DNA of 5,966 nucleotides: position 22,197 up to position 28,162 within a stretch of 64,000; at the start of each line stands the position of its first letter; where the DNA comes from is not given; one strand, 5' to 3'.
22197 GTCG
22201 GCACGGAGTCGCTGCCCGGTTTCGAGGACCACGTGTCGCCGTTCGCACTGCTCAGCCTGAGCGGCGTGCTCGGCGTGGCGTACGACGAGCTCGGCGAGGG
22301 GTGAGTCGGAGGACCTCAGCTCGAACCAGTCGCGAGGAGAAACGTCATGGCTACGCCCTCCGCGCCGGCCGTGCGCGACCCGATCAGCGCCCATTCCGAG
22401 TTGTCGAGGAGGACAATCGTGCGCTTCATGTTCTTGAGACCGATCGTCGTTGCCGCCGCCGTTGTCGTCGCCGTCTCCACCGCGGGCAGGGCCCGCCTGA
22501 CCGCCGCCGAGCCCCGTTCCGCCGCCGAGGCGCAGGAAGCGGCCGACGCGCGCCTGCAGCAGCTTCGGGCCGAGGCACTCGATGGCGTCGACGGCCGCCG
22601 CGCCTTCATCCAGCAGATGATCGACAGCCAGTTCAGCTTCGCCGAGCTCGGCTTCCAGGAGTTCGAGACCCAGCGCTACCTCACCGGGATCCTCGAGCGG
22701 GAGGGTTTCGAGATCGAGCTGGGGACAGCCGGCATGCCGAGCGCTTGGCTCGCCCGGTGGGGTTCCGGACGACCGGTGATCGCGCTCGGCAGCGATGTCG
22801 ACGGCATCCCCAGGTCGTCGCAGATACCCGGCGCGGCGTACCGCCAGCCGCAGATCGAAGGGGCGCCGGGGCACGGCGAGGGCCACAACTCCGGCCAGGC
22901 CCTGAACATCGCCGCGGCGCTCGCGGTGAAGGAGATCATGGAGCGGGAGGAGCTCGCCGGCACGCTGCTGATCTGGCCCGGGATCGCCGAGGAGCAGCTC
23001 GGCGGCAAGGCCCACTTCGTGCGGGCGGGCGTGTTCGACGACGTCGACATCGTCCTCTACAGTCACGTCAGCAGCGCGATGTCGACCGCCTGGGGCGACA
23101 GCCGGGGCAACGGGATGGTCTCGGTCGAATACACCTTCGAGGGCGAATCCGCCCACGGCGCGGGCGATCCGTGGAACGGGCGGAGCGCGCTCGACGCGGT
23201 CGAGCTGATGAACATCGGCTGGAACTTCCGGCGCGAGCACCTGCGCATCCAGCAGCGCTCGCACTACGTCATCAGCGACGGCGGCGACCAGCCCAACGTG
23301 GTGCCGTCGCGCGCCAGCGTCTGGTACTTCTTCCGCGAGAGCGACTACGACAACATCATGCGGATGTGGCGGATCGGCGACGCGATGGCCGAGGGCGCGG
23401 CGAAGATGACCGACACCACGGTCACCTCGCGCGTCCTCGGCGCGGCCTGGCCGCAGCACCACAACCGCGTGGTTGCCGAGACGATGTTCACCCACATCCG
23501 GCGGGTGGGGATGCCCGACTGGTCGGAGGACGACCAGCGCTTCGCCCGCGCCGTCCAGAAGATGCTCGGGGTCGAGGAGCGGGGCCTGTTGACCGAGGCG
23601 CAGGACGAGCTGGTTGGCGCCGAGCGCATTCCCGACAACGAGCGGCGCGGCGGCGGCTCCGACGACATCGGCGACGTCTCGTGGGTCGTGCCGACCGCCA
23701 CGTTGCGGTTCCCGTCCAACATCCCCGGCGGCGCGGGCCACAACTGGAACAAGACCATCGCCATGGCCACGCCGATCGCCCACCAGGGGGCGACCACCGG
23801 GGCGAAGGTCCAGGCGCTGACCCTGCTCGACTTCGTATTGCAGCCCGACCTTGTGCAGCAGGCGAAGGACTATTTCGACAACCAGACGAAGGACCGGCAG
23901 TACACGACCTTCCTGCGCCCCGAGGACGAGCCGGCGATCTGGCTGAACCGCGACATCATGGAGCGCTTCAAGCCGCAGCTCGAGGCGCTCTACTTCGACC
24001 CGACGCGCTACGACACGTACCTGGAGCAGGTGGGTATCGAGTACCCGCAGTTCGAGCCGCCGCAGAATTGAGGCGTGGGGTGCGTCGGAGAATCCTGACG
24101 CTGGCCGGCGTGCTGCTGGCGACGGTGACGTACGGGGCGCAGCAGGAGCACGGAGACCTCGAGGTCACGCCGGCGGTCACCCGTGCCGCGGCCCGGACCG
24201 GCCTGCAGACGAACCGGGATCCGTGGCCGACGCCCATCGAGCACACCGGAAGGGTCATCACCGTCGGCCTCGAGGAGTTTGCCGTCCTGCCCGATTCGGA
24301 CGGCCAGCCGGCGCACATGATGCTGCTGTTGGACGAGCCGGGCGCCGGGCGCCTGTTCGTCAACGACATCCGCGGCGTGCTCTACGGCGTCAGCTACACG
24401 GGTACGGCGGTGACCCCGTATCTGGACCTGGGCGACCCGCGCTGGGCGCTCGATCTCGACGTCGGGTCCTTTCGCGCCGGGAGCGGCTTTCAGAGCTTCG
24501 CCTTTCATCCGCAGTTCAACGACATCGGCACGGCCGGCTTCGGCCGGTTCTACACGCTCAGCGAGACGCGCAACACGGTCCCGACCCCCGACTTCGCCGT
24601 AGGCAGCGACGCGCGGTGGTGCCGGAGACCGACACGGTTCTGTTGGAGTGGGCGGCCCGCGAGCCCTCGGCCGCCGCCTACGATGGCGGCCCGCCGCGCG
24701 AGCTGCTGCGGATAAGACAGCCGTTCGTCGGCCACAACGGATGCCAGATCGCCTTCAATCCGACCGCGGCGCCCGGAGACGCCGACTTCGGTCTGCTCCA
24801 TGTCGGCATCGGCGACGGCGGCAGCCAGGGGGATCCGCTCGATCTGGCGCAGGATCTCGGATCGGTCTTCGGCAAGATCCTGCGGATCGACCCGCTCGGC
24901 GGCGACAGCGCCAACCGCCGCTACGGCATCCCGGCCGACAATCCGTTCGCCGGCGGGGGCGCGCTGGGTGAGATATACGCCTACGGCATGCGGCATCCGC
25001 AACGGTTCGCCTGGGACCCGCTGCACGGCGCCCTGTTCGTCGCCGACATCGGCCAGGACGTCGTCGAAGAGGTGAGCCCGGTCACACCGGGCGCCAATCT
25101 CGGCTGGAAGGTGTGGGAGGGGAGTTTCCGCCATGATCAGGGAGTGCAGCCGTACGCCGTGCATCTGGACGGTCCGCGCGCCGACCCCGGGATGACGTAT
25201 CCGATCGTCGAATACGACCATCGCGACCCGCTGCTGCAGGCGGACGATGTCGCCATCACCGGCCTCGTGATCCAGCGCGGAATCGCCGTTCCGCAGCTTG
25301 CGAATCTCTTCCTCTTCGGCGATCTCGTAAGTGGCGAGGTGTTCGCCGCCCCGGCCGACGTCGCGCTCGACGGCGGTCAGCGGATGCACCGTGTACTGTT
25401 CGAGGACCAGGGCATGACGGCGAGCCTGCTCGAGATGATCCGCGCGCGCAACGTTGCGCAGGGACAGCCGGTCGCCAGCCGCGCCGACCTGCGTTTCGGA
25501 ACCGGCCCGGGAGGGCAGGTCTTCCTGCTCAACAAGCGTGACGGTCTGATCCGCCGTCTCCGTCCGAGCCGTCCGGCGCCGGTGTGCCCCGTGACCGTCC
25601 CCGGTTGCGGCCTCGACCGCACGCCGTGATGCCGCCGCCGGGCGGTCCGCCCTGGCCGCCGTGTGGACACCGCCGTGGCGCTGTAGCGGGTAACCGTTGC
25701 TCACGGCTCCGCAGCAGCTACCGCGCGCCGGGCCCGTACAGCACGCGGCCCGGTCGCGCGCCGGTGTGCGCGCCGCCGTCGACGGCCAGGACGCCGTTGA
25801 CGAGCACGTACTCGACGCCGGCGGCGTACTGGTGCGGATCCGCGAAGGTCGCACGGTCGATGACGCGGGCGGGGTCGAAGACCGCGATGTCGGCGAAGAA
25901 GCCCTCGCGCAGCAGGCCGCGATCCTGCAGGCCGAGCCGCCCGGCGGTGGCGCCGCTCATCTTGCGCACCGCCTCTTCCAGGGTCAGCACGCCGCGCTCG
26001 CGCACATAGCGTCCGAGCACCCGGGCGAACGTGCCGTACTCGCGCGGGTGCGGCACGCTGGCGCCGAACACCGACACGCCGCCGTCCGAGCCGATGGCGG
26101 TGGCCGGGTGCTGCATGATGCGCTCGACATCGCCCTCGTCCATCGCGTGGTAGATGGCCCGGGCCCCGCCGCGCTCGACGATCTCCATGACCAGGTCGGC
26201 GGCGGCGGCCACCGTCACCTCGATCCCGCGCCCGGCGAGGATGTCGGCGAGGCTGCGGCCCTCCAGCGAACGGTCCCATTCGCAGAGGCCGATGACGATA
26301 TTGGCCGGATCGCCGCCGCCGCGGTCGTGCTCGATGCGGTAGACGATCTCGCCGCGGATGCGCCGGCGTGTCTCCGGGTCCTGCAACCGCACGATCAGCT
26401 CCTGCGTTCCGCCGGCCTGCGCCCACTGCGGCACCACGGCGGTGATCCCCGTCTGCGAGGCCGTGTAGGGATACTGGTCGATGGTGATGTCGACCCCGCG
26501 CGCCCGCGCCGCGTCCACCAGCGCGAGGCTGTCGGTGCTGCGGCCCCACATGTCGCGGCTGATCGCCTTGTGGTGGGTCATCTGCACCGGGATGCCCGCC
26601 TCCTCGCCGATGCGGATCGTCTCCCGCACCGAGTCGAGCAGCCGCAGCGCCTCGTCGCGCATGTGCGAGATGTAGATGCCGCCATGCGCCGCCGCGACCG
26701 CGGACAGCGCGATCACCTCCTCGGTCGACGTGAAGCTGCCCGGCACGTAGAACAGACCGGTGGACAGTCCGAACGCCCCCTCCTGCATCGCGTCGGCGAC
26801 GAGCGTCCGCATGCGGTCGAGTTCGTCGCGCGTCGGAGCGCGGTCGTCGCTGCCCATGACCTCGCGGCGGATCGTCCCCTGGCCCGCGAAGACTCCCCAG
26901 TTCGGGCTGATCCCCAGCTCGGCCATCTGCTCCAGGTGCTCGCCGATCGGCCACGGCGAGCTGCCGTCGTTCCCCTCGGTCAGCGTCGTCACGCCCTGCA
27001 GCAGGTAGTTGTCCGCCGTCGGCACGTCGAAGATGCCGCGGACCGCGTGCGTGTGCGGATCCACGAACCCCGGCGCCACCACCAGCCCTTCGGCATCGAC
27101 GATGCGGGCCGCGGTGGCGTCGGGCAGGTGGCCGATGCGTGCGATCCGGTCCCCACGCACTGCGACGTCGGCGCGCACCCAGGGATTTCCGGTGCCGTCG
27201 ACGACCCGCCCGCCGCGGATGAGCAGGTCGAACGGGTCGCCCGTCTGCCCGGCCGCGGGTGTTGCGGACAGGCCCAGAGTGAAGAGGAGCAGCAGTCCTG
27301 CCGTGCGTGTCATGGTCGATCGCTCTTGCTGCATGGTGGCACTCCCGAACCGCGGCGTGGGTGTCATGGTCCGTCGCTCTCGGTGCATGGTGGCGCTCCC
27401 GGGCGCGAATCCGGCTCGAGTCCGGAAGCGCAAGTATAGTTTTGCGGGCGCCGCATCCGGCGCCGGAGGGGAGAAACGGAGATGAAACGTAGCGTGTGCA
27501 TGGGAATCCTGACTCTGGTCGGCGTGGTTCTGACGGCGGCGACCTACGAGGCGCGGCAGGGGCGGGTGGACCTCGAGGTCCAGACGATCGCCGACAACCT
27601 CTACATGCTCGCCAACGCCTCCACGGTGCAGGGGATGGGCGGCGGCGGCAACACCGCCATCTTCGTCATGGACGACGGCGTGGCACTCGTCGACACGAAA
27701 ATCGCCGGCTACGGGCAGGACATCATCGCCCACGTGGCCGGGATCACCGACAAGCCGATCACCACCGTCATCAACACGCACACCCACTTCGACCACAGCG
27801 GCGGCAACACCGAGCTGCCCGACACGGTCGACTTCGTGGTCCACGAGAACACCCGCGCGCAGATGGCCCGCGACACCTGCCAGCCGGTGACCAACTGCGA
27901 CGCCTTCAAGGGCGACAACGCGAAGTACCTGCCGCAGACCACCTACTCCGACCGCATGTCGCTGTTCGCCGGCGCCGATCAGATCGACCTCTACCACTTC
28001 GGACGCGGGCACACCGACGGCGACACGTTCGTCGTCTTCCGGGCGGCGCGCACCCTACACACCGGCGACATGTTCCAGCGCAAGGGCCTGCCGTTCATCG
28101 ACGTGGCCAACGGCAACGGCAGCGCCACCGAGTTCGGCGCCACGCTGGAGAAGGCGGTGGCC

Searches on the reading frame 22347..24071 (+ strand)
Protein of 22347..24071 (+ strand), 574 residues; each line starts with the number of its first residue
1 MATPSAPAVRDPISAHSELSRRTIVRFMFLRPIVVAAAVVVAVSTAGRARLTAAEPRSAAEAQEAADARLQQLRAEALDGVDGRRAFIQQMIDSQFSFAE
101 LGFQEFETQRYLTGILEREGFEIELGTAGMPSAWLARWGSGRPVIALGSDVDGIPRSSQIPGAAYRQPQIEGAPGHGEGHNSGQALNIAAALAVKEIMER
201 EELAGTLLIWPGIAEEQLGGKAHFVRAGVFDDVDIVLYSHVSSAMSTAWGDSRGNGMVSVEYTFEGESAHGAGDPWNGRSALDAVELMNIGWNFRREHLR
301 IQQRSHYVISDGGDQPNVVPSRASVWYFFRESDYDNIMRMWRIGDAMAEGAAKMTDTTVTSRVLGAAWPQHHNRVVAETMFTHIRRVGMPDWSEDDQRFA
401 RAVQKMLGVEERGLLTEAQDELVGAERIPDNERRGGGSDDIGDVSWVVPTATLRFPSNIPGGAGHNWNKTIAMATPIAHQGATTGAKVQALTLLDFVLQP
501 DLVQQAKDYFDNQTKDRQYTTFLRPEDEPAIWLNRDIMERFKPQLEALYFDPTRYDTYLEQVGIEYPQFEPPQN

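Call 20: search_protein_families(library=pfam, proteins=[window:22347-24071:+], max_evalue=0.001)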
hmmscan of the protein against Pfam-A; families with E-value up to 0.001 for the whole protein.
window:22347-24071:+ (574 aa): 1 family
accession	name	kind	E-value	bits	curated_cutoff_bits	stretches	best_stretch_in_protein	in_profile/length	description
PF07687.19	M20_dimer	-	5.6e-06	26.7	21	1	256-336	5-87/107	Peptidase dimerisation domain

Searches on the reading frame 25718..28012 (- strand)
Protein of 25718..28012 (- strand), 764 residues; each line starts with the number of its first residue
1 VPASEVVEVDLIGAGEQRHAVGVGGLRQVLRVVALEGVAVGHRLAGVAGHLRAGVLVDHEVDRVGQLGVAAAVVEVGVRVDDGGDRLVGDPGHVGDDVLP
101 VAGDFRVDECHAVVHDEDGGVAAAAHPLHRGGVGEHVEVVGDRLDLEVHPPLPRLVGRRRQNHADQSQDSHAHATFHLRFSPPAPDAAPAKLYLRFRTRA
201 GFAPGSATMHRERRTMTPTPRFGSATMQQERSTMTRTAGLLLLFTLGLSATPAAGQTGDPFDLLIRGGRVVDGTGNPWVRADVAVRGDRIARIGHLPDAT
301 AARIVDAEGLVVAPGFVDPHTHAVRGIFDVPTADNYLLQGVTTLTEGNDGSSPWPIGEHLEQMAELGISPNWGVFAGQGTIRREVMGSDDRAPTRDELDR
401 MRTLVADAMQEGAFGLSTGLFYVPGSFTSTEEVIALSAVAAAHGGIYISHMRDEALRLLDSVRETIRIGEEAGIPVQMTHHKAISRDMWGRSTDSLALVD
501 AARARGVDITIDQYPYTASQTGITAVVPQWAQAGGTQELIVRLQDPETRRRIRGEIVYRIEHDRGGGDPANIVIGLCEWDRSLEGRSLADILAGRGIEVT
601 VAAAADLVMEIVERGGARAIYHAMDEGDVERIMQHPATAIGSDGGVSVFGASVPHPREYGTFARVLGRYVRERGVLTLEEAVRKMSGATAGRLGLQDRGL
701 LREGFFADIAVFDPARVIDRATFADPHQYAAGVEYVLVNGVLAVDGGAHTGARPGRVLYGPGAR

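Call 20: search_protein_families(library=pfam, proteins=[window:25718-28012:-], max_evalue=0.001)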
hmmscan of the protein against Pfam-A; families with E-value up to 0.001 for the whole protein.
window:25718-28012:- (764 aa): 2 families
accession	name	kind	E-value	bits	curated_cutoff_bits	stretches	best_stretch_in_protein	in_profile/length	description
PF07969.17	Amidohydro_3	-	1.4e-29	104.3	29.7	1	303-742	1-470/472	Amidohydrolase family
PF01979.26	Amidohydro_1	-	7.8e-09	35.7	25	1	616-740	231-342/345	Amidohydrolase family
